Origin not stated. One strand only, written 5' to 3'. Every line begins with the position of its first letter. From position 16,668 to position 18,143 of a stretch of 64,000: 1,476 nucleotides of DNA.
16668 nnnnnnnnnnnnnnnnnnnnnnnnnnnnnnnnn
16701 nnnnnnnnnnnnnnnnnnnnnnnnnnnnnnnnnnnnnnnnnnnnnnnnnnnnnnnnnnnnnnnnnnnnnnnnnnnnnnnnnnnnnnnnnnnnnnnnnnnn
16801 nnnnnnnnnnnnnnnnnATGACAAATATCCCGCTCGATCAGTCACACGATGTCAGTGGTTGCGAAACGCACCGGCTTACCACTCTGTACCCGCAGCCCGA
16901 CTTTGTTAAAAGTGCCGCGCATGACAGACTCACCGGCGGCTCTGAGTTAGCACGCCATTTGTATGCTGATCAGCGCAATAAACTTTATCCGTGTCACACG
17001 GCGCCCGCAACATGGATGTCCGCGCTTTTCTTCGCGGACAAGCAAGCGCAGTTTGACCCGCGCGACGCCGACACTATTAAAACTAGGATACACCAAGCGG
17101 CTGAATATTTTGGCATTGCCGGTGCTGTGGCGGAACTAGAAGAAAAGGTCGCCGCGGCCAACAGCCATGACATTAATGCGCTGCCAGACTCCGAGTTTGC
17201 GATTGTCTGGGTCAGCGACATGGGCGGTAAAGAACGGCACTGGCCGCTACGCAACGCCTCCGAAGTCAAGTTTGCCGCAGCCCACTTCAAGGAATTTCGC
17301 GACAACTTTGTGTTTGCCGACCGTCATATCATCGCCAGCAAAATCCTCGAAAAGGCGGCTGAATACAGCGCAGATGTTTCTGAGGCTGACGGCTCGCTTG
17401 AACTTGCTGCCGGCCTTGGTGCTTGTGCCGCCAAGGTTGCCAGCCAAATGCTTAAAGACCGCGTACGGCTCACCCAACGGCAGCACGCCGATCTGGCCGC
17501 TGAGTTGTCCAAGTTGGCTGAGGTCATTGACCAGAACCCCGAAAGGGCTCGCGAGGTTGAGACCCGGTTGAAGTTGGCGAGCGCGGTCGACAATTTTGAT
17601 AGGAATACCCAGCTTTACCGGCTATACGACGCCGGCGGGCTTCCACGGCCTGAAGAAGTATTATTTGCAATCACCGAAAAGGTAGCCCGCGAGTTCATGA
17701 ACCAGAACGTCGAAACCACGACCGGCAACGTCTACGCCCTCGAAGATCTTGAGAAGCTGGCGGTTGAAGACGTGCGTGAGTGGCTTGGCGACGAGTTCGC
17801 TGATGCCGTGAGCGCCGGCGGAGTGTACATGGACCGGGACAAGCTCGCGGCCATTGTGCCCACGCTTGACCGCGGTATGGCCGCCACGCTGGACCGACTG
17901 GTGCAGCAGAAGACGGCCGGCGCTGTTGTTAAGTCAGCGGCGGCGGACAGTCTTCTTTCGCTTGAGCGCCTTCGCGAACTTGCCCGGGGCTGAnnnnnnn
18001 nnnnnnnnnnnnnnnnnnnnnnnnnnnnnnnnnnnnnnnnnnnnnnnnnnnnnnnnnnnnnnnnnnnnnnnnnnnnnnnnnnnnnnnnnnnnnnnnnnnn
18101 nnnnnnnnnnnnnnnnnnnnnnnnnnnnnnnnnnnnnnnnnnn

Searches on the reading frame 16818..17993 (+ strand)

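Call 15: search_protein_families(library=pfam, proteins=[window:16818-17993:+], max_evalue=0.001)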
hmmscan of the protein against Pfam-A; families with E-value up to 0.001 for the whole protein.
window:16818-17993:+ (391 aa): 1 family
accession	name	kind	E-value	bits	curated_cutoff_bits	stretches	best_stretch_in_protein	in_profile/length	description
PF20223.3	DUF6582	-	0.0004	21.1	27.3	0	43-100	19-78/83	Family of unknown function (DUF6582)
